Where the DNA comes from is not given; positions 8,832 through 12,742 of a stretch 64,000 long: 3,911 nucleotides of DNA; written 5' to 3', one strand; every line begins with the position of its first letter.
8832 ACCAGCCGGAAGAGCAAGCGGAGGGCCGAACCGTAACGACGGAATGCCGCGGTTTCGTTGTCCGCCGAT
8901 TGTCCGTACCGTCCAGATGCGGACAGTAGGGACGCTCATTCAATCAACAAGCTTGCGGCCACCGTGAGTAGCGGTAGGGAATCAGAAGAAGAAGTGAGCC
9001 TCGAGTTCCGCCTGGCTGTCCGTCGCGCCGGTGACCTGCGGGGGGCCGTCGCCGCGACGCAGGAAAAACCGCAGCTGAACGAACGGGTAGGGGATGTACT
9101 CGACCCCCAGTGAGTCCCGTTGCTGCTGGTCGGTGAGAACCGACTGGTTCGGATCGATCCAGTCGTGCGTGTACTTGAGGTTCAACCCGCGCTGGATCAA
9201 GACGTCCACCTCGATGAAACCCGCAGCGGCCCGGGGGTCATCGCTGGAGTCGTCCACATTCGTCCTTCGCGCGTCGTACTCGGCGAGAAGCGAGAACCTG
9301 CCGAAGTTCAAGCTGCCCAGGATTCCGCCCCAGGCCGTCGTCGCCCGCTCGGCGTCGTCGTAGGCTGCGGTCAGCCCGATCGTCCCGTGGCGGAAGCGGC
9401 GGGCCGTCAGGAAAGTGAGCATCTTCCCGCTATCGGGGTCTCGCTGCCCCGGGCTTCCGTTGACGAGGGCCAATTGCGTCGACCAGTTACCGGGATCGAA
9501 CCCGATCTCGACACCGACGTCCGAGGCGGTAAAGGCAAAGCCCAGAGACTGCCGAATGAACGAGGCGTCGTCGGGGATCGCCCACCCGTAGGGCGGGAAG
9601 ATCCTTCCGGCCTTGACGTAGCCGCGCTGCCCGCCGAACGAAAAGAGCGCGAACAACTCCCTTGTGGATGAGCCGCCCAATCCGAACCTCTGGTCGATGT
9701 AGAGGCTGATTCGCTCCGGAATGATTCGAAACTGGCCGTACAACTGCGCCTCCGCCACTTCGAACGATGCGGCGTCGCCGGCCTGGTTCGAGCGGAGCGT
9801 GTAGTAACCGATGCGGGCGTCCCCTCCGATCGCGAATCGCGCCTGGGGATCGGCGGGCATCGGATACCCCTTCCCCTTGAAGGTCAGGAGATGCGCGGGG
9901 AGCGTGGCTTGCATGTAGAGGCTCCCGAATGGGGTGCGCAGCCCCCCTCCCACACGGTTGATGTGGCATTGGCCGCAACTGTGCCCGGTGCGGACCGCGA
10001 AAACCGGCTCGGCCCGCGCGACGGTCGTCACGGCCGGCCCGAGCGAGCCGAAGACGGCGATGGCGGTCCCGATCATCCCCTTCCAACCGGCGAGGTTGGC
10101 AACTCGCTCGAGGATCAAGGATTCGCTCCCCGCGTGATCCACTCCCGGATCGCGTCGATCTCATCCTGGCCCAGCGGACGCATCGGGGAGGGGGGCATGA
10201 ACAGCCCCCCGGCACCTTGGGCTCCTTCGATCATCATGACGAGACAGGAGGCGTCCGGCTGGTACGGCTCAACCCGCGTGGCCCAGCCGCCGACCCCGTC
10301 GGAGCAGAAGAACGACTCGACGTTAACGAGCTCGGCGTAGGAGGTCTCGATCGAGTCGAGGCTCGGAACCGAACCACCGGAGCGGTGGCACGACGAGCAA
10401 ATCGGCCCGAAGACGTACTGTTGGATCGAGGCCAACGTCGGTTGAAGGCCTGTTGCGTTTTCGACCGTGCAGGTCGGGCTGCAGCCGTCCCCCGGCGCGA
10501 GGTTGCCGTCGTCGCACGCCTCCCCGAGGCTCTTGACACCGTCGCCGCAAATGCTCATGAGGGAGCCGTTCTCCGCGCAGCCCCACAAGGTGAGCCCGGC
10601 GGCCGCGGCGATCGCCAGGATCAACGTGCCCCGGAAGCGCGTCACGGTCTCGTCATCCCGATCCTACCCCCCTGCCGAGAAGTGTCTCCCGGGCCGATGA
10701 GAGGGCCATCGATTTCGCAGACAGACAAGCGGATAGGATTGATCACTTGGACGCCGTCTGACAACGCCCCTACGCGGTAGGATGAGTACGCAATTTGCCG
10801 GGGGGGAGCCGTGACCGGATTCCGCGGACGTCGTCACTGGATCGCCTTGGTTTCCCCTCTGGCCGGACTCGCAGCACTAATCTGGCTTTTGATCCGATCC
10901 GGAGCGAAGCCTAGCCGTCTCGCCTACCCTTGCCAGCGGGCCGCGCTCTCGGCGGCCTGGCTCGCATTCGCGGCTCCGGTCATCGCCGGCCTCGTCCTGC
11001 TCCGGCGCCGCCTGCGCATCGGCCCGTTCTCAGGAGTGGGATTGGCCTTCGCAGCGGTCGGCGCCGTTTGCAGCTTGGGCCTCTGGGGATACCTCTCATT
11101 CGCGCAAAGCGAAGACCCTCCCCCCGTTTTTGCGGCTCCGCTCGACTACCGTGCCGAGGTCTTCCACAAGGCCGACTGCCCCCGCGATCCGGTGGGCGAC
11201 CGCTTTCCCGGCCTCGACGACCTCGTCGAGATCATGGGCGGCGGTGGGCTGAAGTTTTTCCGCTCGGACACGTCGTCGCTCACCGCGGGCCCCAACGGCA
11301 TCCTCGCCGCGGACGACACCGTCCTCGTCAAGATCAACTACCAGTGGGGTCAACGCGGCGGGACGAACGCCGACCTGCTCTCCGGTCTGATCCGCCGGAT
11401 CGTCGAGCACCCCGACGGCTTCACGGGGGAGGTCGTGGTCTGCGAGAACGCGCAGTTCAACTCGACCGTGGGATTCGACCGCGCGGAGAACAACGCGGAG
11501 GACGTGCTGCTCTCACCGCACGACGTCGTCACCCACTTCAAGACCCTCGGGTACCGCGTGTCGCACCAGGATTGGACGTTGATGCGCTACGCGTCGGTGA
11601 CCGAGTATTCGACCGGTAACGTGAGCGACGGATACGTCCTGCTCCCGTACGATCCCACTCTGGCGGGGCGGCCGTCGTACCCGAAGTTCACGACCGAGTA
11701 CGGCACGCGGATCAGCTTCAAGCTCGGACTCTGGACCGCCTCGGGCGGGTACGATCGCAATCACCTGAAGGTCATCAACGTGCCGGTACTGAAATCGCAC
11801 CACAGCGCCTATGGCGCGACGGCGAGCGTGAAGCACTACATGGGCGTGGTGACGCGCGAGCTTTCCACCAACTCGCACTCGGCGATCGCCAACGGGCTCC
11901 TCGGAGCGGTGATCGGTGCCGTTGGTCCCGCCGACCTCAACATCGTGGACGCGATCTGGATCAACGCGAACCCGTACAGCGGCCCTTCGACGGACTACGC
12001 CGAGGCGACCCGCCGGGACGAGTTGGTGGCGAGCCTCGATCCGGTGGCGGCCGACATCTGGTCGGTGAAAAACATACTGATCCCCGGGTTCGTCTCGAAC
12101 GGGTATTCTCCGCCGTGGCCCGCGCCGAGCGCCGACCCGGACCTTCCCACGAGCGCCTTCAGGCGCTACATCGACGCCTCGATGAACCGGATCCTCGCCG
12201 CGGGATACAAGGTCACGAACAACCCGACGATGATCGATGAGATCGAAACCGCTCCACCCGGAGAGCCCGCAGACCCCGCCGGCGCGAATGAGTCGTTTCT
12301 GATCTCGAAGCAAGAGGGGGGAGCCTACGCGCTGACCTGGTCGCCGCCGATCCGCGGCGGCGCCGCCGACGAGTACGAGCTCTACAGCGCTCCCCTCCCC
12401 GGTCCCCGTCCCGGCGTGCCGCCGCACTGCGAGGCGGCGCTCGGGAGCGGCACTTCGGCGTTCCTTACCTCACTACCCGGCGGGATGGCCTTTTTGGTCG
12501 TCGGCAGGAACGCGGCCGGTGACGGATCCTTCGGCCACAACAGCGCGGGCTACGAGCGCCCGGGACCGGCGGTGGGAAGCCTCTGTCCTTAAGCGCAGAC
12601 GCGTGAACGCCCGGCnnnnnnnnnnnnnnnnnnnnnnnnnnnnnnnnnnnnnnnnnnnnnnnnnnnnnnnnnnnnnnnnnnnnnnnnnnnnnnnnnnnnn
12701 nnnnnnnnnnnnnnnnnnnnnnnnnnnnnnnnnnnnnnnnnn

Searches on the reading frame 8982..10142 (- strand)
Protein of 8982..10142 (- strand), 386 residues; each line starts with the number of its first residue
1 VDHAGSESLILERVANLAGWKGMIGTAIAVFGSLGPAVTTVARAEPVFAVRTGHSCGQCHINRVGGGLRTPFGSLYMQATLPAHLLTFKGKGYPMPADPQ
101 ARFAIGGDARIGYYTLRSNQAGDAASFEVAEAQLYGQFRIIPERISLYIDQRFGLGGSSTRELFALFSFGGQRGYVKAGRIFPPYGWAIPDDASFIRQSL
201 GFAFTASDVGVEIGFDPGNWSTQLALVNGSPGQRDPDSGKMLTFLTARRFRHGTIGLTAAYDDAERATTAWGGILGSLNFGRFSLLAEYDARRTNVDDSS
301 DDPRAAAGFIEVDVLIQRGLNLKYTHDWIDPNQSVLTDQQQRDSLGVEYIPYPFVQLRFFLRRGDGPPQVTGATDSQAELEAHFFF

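Call 3: search_protein_families(library=pfam, proteins=[window:8982-10142:-], max_evalue=0.01)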
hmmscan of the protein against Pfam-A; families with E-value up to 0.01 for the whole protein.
window:8982-10142:- (386 aa): 0 families

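Call 4: search_protein_families(library=ncbifam, proteins=[window:8982-10142:-], max_evalue=0.01)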
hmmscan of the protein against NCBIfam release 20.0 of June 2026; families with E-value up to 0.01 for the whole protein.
window:8982-10142:- (386 aa): 0 families

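Call 52: find_homologous_proteins(query=window:8982-10142:-)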
Query window:8982-10142:- (386 aa): 107 proteins with E <= 0.001 among 8000 candidates.
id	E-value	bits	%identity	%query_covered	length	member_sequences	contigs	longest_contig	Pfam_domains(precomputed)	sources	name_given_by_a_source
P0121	2.4e-254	861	100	98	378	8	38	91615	-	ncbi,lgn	-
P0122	4.0e-209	713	81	98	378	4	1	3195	-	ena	-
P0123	1.8e-206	704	81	100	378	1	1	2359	-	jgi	jgi:hypothetical protein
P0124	2.7e-204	697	82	98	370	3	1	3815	-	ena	-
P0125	2.1e-196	671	77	100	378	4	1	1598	-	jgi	jgi:hypothetical protein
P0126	5.9e-192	656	76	98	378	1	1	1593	-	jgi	jgi:hypothetical protein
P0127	2.0e-190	651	78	95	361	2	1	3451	-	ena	-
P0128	3.2e-171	588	80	83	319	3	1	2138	-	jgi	jgi:hypothetical protein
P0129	1.3e-151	523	63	94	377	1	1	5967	-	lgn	-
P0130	8.0e-150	517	63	92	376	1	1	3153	-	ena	-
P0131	2.2e-144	499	61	94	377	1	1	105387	-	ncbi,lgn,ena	-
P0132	6.3e-138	478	83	66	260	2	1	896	-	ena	-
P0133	6.9e-137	475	59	91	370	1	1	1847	-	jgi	jgi:hypothetical protein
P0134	2.5e-132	460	57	92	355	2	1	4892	-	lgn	-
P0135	1.8e-130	454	57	93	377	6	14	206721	-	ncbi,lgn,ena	-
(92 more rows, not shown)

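Call 53: find_encoding_contigs(protein=P0121, flank=10000, max_places=3)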
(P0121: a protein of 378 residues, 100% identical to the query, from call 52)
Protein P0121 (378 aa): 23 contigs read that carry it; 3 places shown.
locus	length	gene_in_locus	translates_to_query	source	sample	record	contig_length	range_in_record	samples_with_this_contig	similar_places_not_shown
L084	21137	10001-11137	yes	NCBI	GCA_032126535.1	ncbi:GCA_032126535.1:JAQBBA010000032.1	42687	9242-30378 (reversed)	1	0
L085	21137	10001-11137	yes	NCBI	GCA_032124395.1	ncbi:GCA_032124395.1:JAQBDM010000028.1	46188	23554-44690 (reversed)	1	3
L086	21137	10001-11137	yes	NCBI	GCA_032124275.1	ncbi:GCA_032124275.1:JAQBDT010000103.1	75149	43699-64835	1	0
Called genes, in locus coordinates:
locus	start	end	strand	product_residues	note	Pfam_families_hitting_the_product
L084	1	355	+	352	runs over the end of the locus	PF00939:Na_sulph_symp (weak), PF03600:CitMHS, PF00939:Na_sulph_symp (weak), PF02080:TrkA_C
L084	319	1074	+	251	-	PF03600:CitMHS, PF00939:Na_sulph_symp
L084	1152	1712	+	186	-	PF00691:OmpA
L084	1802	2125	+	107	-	-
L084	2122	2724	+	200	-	PF00144:Beta-lactamase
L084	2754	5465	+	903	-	PF00069:Pkinase, PF01636:APH (faint), PF07714:PK_Tyr_Ser-Thr, PF26550:Tricorn_2nd (faint), PF00930:DPPIV_N (faint), PF07676:PD40 (faint), PF26549:Tricorn_N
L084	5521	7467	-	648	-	PF00884:Sulfatase, PF01663:Phosphodiest, PF16347:SGSH_C (weak), PF00515:TPR_1 (faint), PF07719:TPR_2 (faint), PF13181:TPR_8 (faint), PF13432:TPR_16, PF14559:TPR_19, +3 more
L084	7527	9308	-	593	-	PF04015:DUF362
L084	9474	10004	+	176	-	PF13948:DUF4215 (weak)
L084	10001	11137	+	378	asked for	-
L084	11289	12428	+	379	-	-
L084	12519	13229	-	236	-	PF14686:fn3_3 (weak), PF13620:CarboxypepD_reg (weak)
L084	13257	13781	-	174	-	PF00116:COX2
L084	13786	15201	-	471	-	PF12801:Fer4_5 (faint)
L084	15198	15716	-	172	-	PF13473:Cupredoxin_1 (faint)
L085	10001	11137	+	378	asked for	-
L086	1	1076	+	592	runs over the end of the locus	PF00939:Na_sulph_symp (weak), PF03600:CitMHS, PF06808:DctM (faint), PF00939:Na_sulph_symp (weak), PF02080:TrkA_C, PF00939:Na_sulph_symp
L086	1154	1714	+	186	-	PF00691:OmpA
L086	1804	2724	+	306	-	PF00144:Beta-lactamase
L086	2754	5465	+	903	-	PF00069:Pkinase, PF01636:APH (faint), PF07714:PK_Tyr_Ser-Thr, PF26550:Tricorn_2nd (faint), PF00930:DPPIV_N (faint), PF07676:PD40 (faint), PF26549:Tricorn_N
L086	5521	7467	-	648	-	PF00884:Sulfatase, PF01663:Phosphodiest, PF16347:SGSH_C (weak), PF00515:TPR_1 (faint), PF07719:TPR_2 (faint), PF13181:TPR_8 (faint), PF13432:TPR_16, PF14559:TPR_19, +3 more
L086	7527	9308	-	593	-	PF04015:DUF362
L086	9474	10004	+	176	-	PF13948:DUF4215 (weak)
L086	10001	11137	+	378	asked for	-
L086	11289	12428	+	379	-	-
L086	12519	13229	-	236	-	PF14686:fn3_3 (weak), PF13620:CarboxypepD_reg (weak)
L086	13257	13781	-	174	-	PF00116:COX2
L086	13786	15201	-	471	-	PF12801:Fer4_5 (faint)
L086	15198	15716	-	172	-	PF13473:Cupredoxin_1 (faint)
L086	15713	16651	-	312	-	PF00034:Cytochrom_C, PF13442:Cytochrome_CBB3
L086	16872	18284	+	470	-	PF18582:HZS_alpha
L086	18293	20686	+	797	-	PF14522:Cytochrome_C7 (faint), PF22113:Mtrc-MtrF_II-IV_dom (faint), PF13435:Cytochrome_C554, PF21783:YNCE (weak), PF22494:choice_anch_I (faint), PF01436:NHL (faint), PF25174:Beta-prop_THOC3, PF21419:RoxA-like_Cyt-c, +2 more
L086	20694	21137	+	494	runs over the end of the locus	PF13458:Peripla_BP_6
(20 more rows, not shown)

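Call 60: search_protein_families(library=ncbifam, proteins=[L086:18293-20686:+], max_evalue=0.001)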
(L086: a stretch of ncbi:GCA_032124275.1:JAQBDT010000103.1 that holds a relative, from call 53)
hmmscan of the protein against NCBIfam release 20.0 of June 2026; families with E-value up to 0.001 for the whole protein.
L086:18293-20686:+ (797 aa): 18 families
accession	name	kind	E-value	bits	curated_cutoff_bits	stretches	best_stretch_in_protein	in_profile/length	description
NF052342.1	hydrazine_BC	exception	4.3e-57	193.7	1250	2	177-516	39-376/690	hydrazine synthase subunit beta-gamma fusion subunit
NF052340.1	hydrazine_beta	equivalog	5.6e-47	160.6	560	1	178-515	34-369/372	hydrazine synthase subunit beta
TIGR02276.1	beta_rpt_yvtn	repeat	2.8e-39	132.8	27.85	3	228-267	1-40/42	beta-propeller repeat protein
TIGR03866.1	PQQ_ABC_repeats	subfamily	4.7e-35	121.1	287.3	3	232-371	12-139/310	PQQ-dependent catabolism-associated beta-propeller protein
NF052341.1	hydrazine_gamma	equivalog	6.8e-21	74.6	625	2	536-685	69-218/339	hydrazine synthase subunit gamma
NF052460.1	L-NosZ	equivalog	7.9e-20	70.8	700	2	182-322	92-235/480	clade III lactonase-type nitrous-oxide reductase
NF052280.1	7_blade_YncE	equivalog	1.4e-14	53.6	400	1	182-277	221-315/338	7-bladed beta-propeller protein YncE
NF041198.1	UshA_like_PCGU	equivalog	2.6e-10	39.5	275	1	21-159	403-514/519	UshA-like (seleno)protein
NF043010.1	Cyt554_Nsmonas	equivalog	5.4e-09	35.8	400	1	9-125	14-128/238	cytochrome c-550 CycA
TIGR03907.1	QH_beta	equivalog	3.3e-08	33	223.2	1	192-259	4-73/338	quinohemoprotein amine dehydrogenase subunit beta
TIGR04244.1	nitrous_NosZ_RR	equivalog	7.9e-07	28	625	0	435-516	263-345/627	TAT-dependent nitrous-oxide reductase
NF008258.1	PRK11028.1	equivalog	8e-07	28.5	370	0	223-319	40-143/330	6-phosphogluconolactonase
NF048007.1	MmpL3Stblzr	equivalog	1.5e-06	27.6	600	1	183-320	186-325/366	MmpL3/TtfA transport complex stabilizer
NF033206.1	ScyE_fam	subfamily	6.2e-06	26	80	0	309-438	212-321/333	ScyD/ScyE family protein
NF038117.1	choice_anch_I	subfamily_domain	9.1e-06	24.8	300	0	199-254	75-210/458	choice-of-anchor I family protein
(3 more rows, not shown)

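Call 76: predict_structure(alignment_id=A2)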
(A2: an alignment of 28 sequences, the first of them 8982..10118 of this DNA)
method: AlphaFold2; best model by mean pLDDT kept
length: 378 residues; sequences in the alignment: 28
mean_pLDDT: 72.5   pTM: 0.73
mean pLDDT of the five models: 72.5, 71.2, 66.7, 64.2, 63.8
residues with pLDDT >= 90: 54; 70-90: 192; 50-70: 71; < 50: 61
segments of 3 or more residues with pLDDT < 50: 1-9, 24-38, 44-47, 52-66, 85-88, 148-152, 223-228
pLDDT, mean of each block of 10 residues (from residue 1): 45 65 42 36 49 44 49 70 55 74 89 89 76 78 61 65 73 76 59 56 82 85 50 87 87 82 89 87 84 81 88 89 82 91 84 91 88 83
secondary structure, 60 per line:
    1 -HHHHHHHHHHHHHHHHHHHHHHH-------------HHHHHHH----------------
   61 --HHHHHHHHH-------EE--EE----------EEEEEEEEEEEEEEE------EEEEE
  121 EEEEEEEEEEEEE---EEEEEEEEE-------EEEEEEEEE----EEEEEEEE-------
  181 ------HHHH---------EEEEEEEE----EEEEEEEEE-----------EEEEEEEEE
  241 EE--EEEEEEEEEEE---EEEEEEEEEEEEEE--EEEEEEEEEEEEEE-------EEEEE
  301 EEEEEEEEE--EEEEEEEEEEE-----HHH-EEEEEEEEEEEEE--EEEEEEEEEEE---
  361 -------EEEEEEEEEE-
elements in order: H2-24 H38-44 H63-71 E95-109 E116-133 E137-145 E153-161 E166-173 H187-190 E200-207 E212-220 E232-242 E245-255 E259-272 E275-288 E296-309 E312-322 E332-344 E347-357 E368-377

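Call 78: fold_search(model_id=the predicted structure, library=pdb)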
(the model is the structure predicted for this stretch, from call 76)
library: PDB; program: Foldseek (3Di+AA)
matches with E <= 10: 913; with E <= 0.001: 268
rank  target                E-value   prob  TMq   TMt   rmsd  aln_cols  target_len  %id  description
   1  6ehe                  9.4e-13  1.00  0.58  0.71   4.7       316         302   10  OmpTdeltaL8 (loop L8 deletion mutant of OmpT), an outer membrane protein of Vibrio cholerae (released 2018-04-25)
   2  4rjw                  1.3e-12  1.00  0.62  0.55   4.5       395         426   15  Crystal structure of Pseudomonas aeruginosa OprO (released 2015-10-21)
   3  5mdq_A                1.3e-12  1.00  0.59  0.64   6.4       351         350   10  Crystal structure of outer membrane expressed Chitoporin VhChip from Vibrio harveyi (released 2017-12-20)
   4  5mdo_A                2.2e-12  1.00  0.57  0.62   6.2       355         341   10  Crystal structure of in vitro folded Chitoporin VhChip from Vibrio harveyi (crystal form I) (released 2017-12-20)
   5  4rjx                  3.4e-12  1.00  0.61  0.55   4.6       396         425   15  Crystal structure of the OprO mutant protein F62Y/D114Y (released 2015-10-21)
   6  3wi5                  3.7e-12  1.00  0.61  0.72   4.7       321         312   10  Crystal structure of the Loop 7 mutant PorB from Neisseria meningitidis serogroup B (released 2014-01-01)
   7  7eqm_A                7.5e-12  1.00  0.55  0.63   6.0       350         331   11  Apo Truncated VhChiP (Delta 1-19) (released 2022-08-10)
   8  4aui_A                9.2e-12  1.00  0.57  0.69   5.5       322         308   12  STRUCTURE AND FUNCTION OF THE PORB PORIN FROM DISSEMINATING N. GONORRHOEAE (released 2012-10-10)
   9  3wi4                  1.7e-11  1.00  0.59  0.70   4.7       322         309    9  Crystal structure of wild-type PorB from Neisseria meningitidis serogroup B (released 2014-01-01)
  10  6ehd                  2.4e-11  1.00  0.59  0.68   4.9       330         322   10  OmpT (in-vitro folded), an outer membrane protein of Vibrio cholerae (released 2018-04-25)
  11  6ehf                  3.0e-11  1.00  0.59  0.69   4.4       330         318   10  OmpT (in-vitro folded), an outer membrane protein Vibrio cholerae (trimer form) (released 2018-04-25)
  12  5oyk                  3.0e-11  1.00  0.58  0.68   5.0       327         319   10  Outer-membrane expressed OmpT of Vibrio cholerae (released 2018-04-25)
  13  1e54_A                3.5e-11  1.00  0.61  0.69   4.5       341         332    9  Anion-selective porin from Comamonas acidovorans (released 2001-07-12)
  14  3a2s_X                1.6e-10  1.00  0.59  0.65   5.4       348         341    7  Crystal Structure of outer membrane protein PorB from Neisseria meningitidis in complex with sucrose (released 2010-04-07)
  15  8wv0_A                1.6e-10  1.00  0.56  0.63   5.4       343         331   11  Outer membrane porin of Burkholderia pseudomallei (BpsOmp38) (released 2024-10-30)
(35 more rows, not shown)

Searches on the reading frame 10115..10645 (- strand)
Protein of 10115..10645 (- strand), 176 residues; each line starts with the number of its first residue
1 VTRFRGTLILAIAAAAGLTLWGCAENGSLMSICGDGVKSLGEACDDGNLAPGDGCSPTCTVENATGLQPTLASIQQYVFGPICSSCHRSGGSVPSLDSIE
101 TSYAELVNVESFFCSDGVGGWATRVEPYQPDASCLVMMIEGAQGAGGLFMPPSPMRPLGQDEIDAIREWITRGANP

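Call 3: search_protein_families(library=pfam, proteins=[window:10115-10645:-], max_evalue=0.01)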
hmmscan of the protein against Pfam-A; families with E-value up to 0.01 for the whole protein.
window:10115-10645:- (176 aa): 2 families
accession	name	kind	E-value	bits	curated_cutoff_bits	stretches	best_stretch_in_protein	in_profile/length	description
PF13948.11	DUF4215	-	4.5e-07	30.5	27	1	22-59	9-46/47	Domain of unknown function (DUF4215)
PF13442.11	Cytochrome_CBB3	-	0.0055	17.4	27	0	78-108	9-39/68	Cytochrome C oxidase, cbb3-type, subunit III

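Call 4: search_protein_families(library=ncbifam, proteins=[window:10115-10645:-], max_evalue=0.01)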
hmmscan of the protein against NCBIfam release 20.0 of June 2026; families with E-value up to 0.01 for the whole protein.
window:10115-10645:- (176 aa): 3 families
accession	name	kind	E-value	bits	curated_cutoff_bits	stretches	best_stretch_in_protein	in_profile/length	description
TIGR02232.1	myxo_disulf_rpt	repeat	2.1e-13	49.8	20.8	1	33-63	4-34/38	cysteine-rich acidic repeat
TIGR03806.1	chp_HNE_0200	subfamily_domain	0.006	15.8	313.3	1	83-171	221-312/314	SO2930 family diheme c-type cytochrome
NF047812.1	LIC11213_lipo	equivalog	0.0083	16.3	100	0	64-104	33-71/118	LIC11213 family lipoprotein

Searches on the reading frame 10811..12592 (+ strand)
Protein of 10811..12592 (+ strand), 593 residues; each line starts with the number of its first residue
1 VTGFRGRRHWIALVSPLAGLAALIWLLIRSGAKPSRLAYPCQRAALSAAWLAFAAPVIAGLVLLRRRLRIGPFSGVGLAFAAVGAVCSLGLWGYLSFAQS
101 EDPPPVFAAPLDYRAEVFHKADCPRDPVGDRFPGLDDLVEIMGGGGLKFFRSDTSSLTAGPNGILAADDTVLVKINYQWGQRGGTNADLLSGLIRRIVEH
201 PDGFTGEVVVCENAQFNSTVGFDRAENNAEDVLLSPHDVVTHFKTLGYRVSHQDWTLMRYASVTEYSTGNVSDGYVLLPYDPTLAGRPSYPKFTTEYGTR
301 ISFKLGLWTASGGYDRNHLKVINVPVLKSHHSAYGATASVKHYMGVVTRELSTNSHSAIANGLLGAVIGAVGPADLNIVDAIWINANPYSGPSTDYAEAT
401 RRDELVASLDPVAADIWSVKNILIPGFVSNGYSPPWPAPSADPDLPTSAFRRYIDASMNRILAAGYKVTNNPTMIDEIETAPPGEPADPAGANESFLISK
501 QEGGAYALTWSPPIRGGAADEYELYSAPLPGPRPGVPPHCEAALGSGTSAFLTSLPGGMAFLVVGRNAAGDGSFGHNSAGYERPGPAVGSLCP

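Call 3: search_protein_families(library=pfam, proteins=[window:10811-12592:+], max_evalue=0.01)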
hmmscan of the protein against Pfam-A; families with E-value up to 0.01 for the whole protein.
window:10811-12592:+ (593 aa): 1 family
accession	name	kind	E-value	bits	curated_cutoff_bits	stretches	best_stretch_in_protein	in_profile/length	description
PF04015.17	DUF362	-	3e-12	47.5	24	1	321-419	102-199/200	Domain of unknown function (DUF362)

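Call 4: search_protein_families(library=ncbifam, proteins=[window:10811-12592:+], max_evalue=0.01)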
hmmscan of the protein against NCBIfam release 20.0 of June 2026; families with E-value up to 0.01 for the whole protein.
window:10811-12592:+ (593 aa): 0 families
